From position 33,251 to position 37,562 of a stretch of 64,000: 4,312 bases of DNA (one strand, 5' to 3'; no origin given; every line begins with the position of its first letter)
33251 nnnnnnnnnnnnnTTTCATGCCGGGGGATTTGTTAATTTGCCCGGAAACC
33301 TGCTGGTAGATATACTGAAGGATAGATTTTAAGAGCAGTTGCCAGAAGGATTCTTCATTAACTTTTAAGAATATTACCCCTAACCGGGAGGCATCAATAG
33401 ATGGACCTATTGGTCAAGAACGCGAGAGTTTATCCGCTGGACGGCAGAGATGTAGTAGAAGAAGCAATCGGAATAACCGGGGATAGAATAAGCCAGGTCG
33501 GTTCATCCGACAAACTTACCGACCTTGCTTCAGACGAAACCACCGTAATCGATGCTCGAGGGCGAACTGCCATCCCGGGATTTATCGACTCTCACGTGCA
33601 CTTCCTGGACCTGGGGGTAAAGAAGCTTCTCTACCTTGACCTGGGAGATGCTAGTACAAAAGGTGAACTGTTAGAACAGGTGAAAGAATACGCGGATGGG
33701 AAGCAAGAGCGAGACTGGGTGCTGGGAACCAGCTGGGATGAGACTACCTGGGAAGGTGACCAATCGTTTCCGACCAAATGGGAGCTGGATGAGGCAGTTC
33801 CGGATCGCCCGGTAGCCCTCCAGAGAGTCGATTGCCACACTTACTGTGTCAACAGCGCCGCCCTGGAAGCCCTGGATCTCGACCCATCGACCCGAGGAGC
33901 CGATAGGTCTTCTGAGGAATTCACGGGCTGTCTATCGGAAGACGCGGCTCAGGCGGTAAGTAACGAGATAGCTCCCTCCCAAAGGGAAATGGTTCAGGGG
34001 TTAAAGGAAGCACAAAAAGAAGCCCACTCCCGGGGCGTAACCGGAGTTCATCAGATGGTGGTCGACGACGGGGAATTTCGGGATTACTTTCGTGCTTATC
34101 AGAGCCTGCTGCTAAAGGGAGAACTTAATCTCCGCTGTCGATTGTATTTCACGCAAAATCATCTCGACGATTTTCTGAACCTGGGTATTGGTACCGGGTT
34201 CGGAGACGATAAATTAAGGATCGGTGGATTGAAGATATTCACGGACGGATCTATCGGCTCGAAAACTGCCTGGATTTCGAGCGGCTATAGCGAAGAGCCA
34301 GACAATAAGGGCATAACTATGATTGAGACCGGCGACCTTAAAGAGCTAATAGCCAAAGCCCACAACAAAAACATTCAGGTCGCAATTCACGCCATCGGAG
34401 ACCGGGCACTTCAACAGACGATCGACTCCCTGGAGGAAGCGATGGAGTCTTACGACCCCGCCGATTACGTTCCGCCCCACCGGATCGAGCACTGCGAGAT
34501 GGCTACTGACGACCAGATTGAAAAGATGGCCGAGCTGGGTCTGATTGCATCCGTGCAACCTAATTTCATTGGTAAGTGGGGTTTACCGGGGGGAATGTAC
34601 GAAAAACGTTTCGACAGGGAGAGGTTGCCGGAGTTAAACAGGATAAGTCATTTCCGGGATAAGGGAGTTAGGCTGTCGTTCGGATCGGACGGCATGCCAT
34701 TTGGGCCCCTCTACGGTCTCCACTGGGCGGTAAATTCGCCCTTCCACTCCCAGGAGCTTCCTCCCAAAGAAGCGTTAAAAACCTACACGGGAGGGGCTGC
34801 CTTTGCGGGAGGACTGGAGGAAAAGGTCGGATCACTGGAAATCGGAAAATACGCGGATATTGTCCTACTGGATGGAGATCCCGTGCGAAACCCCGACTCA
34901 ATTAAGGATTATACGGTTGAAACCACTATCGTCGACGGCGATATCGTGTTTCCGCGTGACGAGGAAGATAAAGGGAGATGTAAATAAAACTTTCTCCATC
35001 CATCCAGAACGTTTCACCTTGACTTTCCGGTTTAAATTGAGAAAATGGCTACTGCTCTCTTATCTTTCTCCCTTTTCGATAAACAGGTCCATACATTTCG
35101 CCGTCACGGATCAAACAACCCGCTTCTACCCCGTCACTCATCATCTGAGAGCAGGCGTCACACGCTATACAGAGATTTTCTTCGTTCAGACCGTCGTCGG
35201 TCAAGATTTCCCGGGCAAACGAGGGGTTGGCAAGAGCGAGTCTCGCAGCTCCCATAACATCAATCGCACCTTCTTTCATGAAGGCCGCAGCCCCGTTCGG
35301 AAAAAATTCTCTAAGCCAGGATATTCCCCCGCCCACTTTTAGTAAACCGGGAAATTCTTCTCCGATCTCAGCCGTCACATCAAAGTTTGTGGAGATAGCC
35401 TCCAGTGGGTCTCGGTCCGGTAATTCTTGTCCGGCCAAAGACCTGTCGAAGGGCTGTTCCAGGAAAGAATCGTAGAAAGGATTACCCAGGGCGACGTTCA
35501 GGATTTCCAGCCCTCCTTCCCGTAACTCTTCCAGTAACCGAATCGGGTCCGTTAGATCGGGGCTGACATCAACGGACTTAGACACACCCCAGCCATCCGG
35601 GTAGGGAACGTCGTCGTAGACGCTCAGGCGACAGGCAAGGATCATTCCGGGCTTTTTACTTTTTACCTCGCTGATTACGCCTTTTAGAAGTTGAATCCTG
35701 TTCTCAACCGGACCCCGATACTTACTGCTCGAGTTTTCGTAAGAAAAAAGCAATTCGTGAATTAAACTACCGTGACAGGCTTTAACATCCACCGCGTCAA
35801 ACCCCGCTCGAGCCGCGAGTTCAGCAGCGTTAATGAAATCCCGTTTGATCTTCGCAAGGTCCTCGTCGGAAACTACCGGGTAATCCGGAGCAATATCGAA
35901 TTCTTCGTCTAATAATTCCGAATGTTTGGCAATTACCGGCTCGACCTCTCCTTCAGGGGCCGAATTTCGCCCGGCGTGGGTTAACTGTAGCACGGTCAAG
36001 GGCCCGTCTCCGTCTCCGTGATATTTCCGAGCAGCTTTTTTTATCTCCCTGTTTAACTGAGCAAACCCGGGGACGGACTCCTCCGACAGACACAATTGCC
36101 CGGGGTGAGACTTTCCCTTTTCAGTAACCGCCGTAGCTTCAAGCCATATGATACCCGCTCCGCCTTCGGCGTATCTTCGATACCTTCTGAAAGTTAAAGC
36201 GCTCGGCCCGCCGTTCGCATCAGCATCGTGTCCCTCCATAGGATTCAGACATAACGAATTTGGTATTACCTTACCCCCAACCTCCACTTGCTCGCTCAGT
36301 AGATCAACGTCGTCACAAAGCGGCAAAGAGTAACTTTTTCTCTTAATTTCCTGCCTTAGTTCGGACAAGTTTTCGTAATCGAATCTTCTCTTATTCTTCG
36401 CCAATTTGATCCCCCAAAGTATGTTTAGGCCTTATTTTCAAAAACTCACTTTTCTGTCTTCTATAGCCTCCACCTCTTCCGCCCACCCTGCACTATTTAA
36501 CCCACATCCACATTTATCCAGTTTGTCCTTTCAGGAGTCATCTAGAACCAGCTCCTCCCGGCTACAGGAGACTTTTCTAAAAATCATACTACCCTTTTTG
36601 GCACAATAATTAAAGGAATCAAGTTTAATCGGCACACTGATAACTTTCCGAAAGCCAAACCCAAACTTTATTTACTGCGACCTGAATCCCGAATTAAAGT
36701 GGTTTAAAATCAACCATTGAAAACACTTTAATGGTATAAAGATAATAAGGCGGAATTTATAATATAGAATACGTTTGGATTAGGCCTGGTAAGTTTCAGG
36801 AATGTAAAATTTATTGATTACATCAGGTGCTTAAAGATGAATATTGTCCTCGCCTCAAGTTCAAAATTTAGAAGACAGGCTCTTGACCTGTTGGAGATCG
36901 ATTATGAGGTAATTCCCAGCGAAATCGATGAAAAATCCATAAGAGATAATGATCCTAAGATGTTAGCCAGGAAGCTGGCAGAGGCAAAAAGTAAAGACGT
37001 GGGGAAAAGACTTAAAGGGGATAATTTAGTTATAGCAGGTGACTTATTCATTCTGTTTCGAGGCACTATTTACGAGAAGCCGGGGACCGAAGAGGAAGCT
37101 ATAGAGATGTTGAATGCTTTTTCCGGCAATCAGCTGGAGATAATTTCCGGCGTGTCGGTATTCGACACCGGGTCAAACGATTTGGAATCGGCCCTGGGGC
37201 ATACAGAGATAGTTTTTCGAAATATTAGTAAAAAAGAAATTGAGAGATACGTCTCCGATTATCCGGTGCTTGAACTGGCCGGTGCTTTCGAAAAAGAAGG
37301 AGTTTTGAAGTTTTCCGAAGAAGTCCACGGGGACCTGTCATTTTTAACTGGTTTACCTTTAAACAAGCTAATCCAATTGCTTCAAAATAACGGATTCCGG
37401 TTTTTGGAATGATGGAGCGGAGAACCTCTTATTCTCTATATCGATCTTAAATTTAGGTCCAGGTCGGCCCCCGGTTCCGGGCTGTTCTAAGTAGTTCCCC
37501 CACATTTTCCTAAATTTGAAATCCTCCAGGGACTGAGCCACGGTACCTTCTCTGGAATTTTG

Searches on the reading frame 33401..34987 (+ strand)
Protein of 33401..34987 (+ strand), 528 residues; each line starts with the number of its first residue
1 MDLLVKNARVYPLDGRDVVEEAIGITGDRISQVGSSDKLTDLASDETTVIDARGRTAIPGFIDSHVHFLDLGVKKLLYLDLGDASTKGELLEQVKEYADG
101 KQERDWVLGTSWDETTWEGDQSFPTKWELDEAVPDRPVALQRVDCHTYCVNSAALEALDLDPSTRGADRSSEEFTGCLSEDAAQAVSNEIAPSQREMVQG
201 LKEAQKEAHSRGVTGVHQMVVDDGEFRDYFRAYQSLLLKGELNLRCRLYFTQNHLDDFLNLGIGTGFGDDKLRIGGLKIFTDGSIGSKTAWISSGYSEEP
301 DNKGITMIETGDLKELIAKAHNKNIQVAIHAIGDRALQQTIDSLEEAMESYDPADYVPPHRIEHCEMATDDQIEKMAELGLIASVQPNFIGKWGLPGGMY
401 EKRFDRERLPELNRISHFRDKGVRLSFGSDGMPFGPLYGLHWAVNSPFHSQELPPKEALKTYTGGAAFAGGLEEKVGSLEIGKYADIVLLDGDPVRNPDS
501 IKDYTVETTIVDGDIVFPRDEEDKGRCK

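Call 8: search_protein_families(library=pfam, proteins=[window:33401-34987:+], max_evalue=0.00001)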
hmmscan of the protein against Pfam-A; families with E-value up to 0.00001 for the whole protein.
window:33401-34987:+ (528 aa): 2 families
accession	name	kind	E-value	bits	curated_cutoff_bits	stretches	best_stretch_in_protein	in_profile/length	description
PF07969.17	Amidohydro_3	-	2.4e-99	334.4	29.7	1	49-517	2-472/472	Amidohydrolase family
PF01979.26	Amidohydro_1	-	2.2e-20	73.7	25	1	312-516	136-345/345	Amidohydrolase family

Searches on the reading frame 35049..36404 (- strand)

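Call 8: search_protein_families(library=pfam, proteins=[window:35049-36404:-], max_evalue=0.00001)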
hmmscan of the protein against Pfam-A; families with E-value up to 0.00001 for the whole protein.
window:35049-36404:- (451 aa): 1 family
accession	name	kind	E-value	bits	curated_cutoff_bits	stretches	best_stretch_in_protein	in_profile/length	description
PF00724.26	Oxidored_FMN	-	7.6e-24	85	27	1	41-266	7-231/342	NADH:flavin oxidoreductase / NADH oxidase family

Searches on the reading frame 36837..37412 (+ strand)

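Call 76: search_protein_families(library=pfam, proteins=[window:36837-37412:+], max_evalue=0.00001)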
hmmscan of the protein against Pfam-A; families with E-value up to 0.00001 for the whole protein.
window:36837-37412:+ (191 aa): 1 family
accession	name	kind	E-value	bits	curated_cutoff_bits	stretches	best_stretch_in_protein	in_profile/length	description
PF02545.19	Maf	-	2.5e-42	145.1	27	1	2-184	1-186/187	Maf-like protein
